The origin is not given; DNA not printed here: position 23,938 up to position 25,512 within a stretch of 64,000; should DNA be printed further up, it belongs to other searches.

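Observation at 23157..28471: Rad50/SbcC-like coiled-coil ATPase translationally coupled to a NurA-like nuclease (no Mre11/SbcD, no HerA), followed by a CpXC zinc-ribbon protein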

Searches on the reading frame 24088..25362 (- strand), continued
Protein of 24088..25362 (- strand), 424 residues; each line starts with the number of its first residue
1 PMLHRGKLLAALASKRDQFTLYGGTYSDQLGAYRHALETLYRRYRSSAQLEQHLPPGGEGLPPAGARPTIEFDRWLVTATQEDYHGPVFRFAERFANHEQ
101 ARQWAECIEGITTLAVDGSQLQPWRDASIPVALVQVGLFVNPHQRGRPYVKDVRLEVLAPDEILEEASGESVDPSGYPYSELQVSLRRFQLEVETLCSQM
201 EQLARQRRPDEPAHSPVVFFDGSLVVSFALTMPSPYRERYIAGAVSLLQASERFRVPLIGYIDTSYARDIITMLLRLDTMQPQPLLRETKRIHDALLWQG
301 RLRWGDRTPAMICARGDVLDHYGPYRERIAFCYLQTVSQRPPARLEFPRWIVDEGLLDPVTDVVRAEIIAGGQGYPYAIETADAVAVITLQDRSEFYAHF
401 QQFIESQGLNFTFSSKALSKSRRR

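Call 31: search_protein_families(library=pfam, proteins=[L073:3638-4924:+, L073:9195-9815:+, L073:9799-11526:+, L079:3940-5289:+, L079:9202-11022:+, L079:11845-13554:+, L054:4818-6821:+, L054:7011-7970:+, L057:6320-7819:+, L067:6159-7826:+], max_evalue=0.01)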
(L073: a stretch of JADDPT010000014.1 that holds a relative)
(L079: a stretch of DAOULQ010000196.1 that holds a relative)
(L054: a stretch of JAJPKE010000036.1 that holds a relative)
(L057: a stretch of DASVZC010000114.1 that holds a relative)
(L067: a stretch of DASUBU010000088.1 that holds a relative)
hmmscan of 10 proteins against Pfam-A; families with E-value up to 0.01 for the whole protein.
L073:3638-4924:+ (428 aa): 2 families
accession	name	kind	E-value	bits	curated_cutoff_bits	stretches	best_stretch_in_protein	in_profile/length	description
PF00149.33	Metallophos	-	5.7e-14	53.4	21.5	1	6-213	4-190/191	Calcineurin-like phosphoesterase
PF12850.12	Metallophos_2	-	1.2e-05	25.8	27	1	6-233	4-141/154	Calcineurin-like phosphoesterase superfamily domain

L073:9195-9815:+ (206 aa): 0 families

L073:9799-11526:+ (575 aa): 1 family
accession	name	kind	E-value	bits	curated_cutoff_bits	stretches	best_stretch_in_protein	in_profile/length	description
PF01935.23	DUF87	-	1.7e-38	133.4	23.2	1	164-391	2-220/220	Helicase HerA, central domain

L079:3940-5289:+ (449 aa): 2 families
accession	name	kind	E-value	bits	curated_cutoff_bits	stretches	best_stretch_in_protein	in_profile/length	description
PF00149.33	Metallophos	-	2.4e-15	57.9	21.5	1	35-244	3-191/191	Calcineurin-like phosphoesterase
PF12850.12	Metallophos_2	-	8.9e-09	36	27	1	35-262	3-140/154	Calcineurin-like phosphoesterase superfamily domain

L079:9202-11022:+ (606 aa): 7 families
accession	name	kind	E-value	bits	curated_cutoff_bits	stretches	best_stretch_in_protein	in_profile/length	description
PF13175.12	AAA_15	-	6.8e-33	115.2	32.1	1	1-364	1-374/374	AAA ATPase domain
PF13304.12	AAA_21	-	1.3e-12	48.8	27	1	24-365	1-304/304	AAA domain, putative AbiEii toxin, Type IV TA system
PF11398.14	DUF2813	-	2.4e-10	40.8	21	1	1-85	1-91/372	Protein of unknown function (DUF2813)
PF20469.4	OLD-like_TOPRIM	-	1.5e-09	38.7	23.2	1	415-482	1-67/67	Overcoming lysogenization defect protein-like, TOPRIM domain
PF13476.12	AAA_23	-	1.1e-06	29.8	27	1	10-233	6-197/201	AAA domain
PF02463.25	SMC_N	-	9.8e-06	25.6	40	1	3-140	2-132/220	RecF/RecN/SMC N terminal domain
PF13555.12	AAA_29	-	0.0022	18.2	27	1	20-46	20-46/61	P-loop containing region of AAA domain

L079:11845-13554:+ (569 aa): 4 families
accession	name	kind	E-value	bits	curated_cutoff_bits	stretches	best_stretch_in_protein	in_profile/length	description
PF01935.23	DUF87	-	1.4e-35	123.9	23.2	1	146-385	2-220/220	Helicase HerA, central domain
PF12846.13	AAA_10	-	0.00024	20.7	27.5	1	168-217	20-67/362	AAA-like domain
PF04851.21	ResIII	-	0.0012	19.3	22.5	0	168-206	22-60/164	Type III restriction enzyme, res subunit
PF10412.15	TrwB_AAD_bind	-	0.0032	16.9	20.5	0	169-211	15-55/387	Type IV secretion-system coupling protein DNA-binding domain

L054:4818-6821:+ (667 aa): 4 families
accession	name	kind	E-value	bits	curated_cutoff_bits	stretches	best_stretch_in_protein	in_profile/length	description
PF07719.23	TPR_2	-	1.4e-05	25.3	27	0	479-508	1-30/34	Tetratricopeptide repeat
PF13428.12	TPR_14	-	0.0013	19.7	23.5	0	480-514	2-37/44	Tetratricopeptide repeat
PF13174.12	TPR_6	-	0.0023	18.9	26.3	0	480-506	1-27/33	Tetratricopeptide repeat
PF13424.12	TPR_12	-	0.0064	17.1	30.1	0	478-545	2-69/77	Tetratricopeptide repeat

L054:7011-7970:+ (319 aa): 3 families
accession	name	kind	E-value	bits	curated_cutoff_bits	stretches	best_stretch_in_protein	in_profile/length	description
PF18184.6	SLATT_3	-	1.9e-34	119.6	26.3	1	21-186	1-154/155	SMODS and SLOG-associating 2TM effector domain 3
PF18181.6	SLATT_1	-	2.4e-28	99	26.3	1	190-313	1-122/122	SMODS and SLOG-associating 2TM effector domain 1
PF14015.11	DUF4231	-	1.8e-16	60.9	24.7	1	27-133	2-96/103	Protein of unknown function (DUF4231)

L057:6320-7819:+ (499 aa): 5 families
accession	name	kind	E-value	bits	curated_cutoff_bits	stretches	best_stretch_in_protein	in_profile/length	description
PF13174.12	TPR_6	-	8e-06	26.6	26.3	0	226-253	6-33/33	Tetratricopeptide repeat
PF07719.23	TPR_2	-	2.2e-05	24.7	27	0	220-252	1-33/34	Tetratricopeptide repeat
PF13428.12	TPR_14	-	5.4e-05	23.9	23.5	0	221-257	2-38/44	Tetratricopeptide repeat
PF14559.12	TPR_19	-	0.0013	19.4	25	0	230-257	1-28/68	Tetratricopeptide repeat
PF14686.12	fn3_3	-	0.0071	16.5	24.4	1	402-461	5-53/75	Polysaccharide lyase family 4, domain II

L067:6159-7826:+ (555 aa): 7 families
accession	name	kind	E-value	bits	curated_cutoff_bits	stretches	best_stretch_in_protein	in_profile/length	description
PF13428.12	TPR_14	-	5.8e-06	26.9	23.5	0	362-399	2-39/44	Tetratricopeptide repeat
PF13424.12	TPR_12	-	1.4e-05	25.6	30.1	0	241-302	10-76/77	Tetratricopeptide repeat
PF13525.12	YfiO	-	1.4e-05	25.4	25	1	361-410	5-54/203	Outer membrane lipoprotein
PF13174.12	TPR_6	-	0.00033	21.5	26.3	0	362-394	1-33/33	Tetratricopeptide repeat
PF07719.23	TPR_2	-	0.00094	19.6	27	0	361-387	1-27/34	Tetratricopeptide repeat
PF14686.12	fn3_3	-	0.0051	17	24.4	1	485-523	24-60/75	Polysaccharide lyase family 4, domain II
PF13512.12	TPR_18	-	0.0054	17.3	21.9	0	361-401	10-50/145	Tetratricopeptide repeat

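Call 34: find_homologous_proteins(query=L051:12797-14209:-, max_evalue=1e-10)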
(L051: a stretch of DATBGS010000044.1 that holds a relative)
Query L051:12797-14209:- (470 aa): 1273 proteins with E <= 1e-10 among 8000 candidates; the best 120 are listed.
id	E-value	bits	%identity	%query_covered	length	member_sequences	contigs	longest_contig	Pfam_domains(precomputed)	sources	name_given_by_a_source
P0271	1.8e-280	948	92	94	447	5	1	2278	PF12850.13,PF00149.34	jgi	jgi:exonuclease SbcD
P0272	4.1e-263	891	87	94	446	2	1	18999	PF12850.13,PF00149.34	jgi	jgi:exonuclease SbcD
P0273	7.9e-256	867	85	94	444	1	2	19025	PF12850.13,PF00149.34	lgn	-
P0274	2.2e-247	839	82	94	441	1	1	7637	PF12850.13,PF00149.34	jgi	jgi:DNA repair exonuclease SbcCD nuclease subunit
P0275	2.0e-196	671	68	94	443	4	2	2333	PF12850.13,PF00149.34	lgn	-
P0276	3.0e-196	671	66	94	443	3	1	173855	PF12850.13,PF00149.34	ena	-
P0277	3.0e-196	671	66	94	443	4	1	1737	PF12850.13,PF00149.34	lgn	-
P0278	3.5e-195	667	67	94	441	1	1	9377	PF12850.13,PF00149.34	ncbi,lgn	-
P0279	5.0e-195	667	67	94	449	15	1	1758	PF12850.13,PF00149.34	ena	-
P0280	9.9e-195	666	65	91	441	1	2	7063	PF12850.13,PF00149.34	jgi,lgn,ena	-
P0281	1.8e-194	665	67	94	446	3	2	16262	PF12850.13,PF00149.34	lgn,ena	-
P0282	4.9e-194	663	66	94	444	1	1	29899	PF12850.13,PF00149.34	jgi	jgi:exonuclease SbcD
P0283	5.6e-194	663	66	94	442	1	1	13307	PF12850.13,PF00149.34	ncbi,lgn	-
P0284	3.0e-193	661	65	94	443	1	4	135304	PF12850.13,PF00149.34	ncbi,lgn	-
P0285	1.3e-192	659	65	94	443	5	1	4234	PF12850.13,PF00149.34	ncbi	-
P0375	1.9e-166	573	58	94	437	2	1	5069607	PF12850.13,PF00149.34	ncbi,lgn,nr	ncbi:MAG: Exonuclease SbcD [Ktedonobacterales bacterium]|nr:MAG: Exonuclease SbcD [Ktedonobacterales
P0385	8.9e-166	570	58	93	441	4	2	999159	PF00149.34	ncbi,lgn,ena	-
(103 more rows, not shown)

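Call 35: find_encoding_contigs(protein=P0375, flank=8000, max_places=2)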
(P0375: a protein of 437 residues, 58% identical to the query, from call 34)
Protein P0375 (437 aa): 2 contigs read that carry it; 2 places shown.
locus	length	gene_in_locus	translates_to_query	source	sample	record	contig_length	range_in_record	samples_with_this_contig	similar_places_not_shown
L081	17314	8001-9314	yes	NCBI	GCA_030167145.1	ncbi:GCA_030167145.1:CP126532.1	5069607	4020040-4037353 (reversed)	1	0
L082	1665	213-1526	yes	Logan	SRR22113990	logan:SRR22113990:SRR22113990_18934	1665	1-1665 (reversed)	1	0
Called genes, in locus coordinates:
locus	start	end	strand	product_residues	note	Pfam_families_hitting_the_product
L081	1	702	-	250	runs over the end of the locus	PF00696:AA_kinase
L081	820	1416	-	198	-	PF00889:EF_TS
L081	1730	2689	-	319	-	PF00318:Ribosomal_S2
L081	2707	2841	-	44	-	-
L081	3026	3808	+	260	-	PF00583:Acetyltransf_1, PF13673:Acetyltransf_10 (weak), PF13508:Acetyltransf_7, PF08445:FR47, PF13527:Acetyltransf_9 (weak)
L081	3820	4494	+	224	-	PF11667:DUF3267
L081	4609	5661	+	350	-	PF01210:NAD_Gly3P_dh_N, PF07479:NAD_Gly3P_dh_C, PF20618:GPD_NAD_C_bact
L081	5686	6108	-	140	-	PF07366:SnoaL, PF12680:SnoaL_2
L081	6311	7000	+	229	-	PF01810:LysE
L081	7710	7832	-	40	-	-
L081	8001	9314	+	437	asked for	PF00149:Metallophos, PF12850:Metallophos_2 (faint)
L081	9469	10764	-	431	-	PF00579:tRNA-synt_1b, PF22421:SYY_C-terminal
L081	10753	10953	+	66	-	-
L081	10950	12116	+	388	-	PF01321:Creatinase_N, PF00557:Peptidase_M24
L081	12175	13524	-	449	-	PF00282:Pyridoxal_deC, PF00266:Aminotran_5 (weak)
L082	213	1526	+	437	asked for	PF00149:Metallophos, PF12850:Metallophos_2 (faint)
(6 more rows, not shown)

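Call 36: find_encoding_contigs(protein=P0385, flank=8000, max_places=2)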
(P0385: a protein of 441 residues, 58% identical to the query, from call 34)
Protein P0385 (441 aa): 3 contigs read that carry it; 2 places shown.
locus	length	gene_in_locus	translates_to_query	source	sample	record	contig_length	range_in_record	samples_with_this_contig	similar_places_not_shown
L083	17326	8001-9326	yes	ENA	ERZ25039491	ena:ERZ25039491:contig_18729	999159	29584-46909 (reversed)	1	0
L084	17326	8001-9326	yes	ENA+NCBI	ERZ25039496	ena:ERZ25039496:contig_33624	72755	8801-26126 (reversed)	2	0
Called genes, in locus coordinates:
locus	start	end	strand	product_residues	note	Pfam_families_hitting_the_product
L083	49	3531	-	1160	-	PF04563:RNA_pol_Rpb2_1, PF04561:RNA_pol_Rpb2_2, PF04565:RNA_pol_Rpb2_3, PF10385:RNA_pol_Rpb2_45, PF00562:RNA_pol_Rpb2_6, PF04560:RNA_pol_Rpb2_7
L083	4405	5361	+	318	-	-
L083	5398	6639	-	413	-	-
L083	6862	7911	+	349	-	PF10343:Q_salvage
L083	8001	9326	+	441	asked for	PF00149:Metallophos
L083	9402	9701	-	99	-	PF07876:Dabb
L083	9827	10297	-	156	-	-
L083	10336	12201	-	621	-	PF05524:PEP-utilisers_N, PF00391:PEP-utilizers, PF02896:PEP-utilizers_C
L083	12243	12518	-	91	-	PF00381:PTS-HPr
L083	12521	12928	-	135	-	PF03610:EIIA-man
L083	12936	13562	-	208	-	PF02734:Dak2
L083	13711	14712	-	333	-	PF02733:Dak1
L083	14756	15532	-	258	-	PF00230:MIP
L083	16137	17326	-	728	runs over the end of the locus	PF00989:PAS, PF00158:Sigma54_activat, PF01078:Mg_chelatase (faint), PF14532:Sigma54_activ_2, PF25601:AAA_lid_14, PF02954:HTH_8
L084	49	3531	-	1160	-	PF04563:RNA_pol_Rpb2_1, PF04561:RNA_pol_Rpb2_2, PF04565:RNA_pol_Rpb2_3, PF10385:RNA_pol_Rpb2_45, PF00562:RNA_pol_Rpb2_6, PF04560:RNA_pol_Rpb2_7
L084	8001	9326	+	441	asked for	PF00149:Metallophos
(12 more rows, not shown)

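Call 40: find_homologous_proteins(query=L070:5004-6686:+, max_evalue=1e-10)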
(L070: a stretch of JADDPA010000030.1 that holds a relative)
Query L070:5004-6686:+ (560 aa): 3506 proteins with E <= 1e-10 among 8000 candidates; the best 120 are listed.
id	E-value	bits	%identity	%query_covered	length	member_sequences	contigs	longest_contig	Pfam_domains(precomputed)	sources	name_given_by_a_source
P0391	0.0e+0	1211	96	100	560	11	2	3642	PF01935.24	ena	-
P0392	0.0e+0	1055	84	100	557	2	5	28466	PF01935.24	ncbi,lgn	-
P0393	0.0e+0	1030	83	99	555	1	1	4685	PF01935.24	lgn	-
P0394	0.0e+0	1029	83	100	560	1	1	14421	PF01935.24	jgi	jgi:DNA helicase HerA-like ATPase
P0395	5.1e-290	981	79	99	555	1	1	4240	PF01935.24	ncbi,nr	ncbi:MAG: ATP-binding protein [Chloroflexota bacterium]|nr:ATP-binding protein [Chloroflexota bacter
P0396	5.6e-282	954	75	100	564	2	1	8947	PF01935.24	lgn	-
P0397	5.5e-279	945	77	99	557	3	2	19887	PF01935.24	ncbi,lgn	-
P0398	4.6e-276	935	75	99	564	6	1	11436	PF01935.24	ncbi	-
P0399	5.8e-275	931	75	99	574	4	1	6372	PF01935.24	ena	-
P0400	3.1e-274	929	76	100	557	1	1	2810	PF01935.24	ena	-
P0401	4.2e-270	915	74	100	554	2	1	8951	PF01935.24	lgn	-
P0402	2.1e-267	906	74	99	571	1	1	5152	PF01935.24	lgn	-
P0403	8.3e-263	891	72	99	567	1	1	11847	PF01935.24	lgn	-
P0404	1.8e-247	840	66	99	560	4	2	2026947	PF01935.24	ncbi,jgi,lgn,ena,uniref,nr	ncbi:protein of unknown function DUF87 [Thermobaculum terrenum ATCC BAA-798]|uniref:Helicase HerA ce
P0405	2.2e-215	735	59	99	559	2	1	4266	PF01935.24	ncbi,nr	ncbi:MAG: ATP-binding protein [Chloroflexi bacterium]|nr:ATP-binding protein [Chloroflexota bacteriu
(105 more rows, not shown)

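Call 42: find_encoding_contigs(protein=P0404, flank=10000, max_places=1)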
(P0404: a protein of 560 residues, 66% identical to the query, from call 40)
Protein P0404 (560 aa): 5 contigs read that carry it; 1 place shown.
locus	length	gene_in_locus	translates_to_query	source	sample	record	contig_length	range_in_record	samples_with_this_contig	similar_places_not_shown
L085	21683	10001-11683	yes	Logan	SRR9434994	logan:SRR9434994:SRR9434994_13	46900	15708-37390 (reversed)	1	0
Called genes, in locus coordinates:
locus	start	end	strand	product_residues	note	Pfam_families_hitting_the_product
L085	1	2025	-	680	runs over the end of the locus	PF13519:VWA_2 (faint), PF27532:Mb0984_helical, PF27098:Rv0959_3rd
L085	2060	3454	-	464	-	PF00158:Sigma54_activat (faint), PF07726:AAA_3 (faint), PF07728:AAA_5 (faint)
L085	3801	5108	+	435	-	PF00149:Metallophos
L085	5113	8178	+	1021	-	PF02463:SMC_N, PF13175:AAA_15, PF13304:AAA_21 (faint), PF13476:AAA_23, PF13514:AAA_27 (weak), PF02463:SMC_N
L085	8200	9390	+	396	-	PF09376:NurA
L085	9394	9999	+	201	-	PF26500:DUF8166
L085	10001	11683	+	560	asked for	PF01935:DUF87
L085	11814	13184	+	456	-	PF11638:DnaA_N, PF00308:Bac_DnaA, PF01695:IstB_IS21, PF00004:AAA (weak), PF22688:Hda_lid (faint), PF08299:Bac_DnaA_C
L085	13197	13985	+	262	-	PF03099:BPL_LplA_LipB, PF02237:BPL_C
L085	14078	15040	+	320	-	PF13302:Acetyltransf_3 (faint), PF13527:Acetyltransf_9 (faint), PF00583:Acetyltransf_1, PF13673:Acetyltransf_10, PF13508:Acetyltransf_7, PF08445:FR47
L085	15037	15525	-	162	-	PF01467:CTP_transf_like, PF08218:Citrate_ly_lig (faint)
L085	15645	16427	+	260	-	PF00378:ECH_1, PF16113:ECH_2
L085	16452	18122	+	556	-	PF00890:FAD_binding_2 (weak), PF01266:DAO, PF01494:FAD_binding_3 (weak), PF01593:Amino_oxidase, PF01946:Thi4, PF07992:Pyr_redox_2 (weak), PF12831:FAD_oxidored (weak), PF13450:NAD_binding_8, +2 more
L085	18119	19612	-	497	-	PF01336:tRNA_anti-codon, PF00152:tRNA-synt_2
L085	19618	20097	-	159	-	PF03449:GreA_GreB_N, PF01272:GreA_GreB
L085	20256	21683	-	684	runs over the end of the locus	PF27503:Rv3811_N (weak), PF01510:Amidase_2, PF08239:SH3_3, PF06347:SH3_4 (weak), PF08239:SH3_3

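Call 46: predict_structure(alignment_id=A1)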
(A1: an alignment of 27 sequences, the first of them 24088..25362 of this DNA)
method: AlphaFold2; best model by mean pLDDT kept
length: 424 residues; sequences in the alignment: 27
mean_pLDDT: 92.9   pTM: 0.91
mean pLDDT of the five models: 92.9, 91.7, 91.4, 91.0, 90.6
residues with pLDDT >= 90: 350; 70-90: 54; 50-70: 20; < 50: 0
segments of 3 or more residues with pLDDT < 50: none
pLDDT, mean of each block of 10 residues (from residue 1): 92 98 96 95 92 80 91 91 80 95 96 98 91 98 97 97 73 66 96 98 92 91 93 92 98 98 96 95 93 96 96 93 95 96 98 97 98 95 98 96 96 85 78
secondary structure, 60 per line:
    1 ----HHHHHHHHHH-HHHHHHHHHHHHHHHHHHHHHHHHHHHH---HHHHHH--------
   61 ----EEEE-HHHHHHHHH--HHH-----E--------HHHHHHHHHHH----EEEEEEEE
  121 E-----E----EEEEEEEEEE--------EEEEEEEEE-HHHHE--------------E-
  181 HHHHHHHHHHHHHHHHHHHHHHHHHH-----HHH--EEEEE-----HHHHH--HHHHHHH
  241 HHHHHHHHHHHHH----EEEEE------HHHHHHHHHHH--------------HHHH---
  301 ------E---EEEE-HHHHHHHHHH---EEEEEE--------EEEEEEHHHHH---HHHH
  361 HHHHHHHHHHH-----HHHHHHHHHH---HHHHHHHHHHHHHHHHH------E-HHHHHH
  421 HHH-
elements in order: H5-14 H16-43 H47-52 E65-68 H70-78 H98-108 E113-121 E132-141 E150-158 H160-163 H181-206 E217-221 H227-231 H234-253 E258-262 H269-279 H294-297 E311-314 H316-325 E329-334 E343-348 H349-353 H357-371 H377-386 H390-406 H415-423
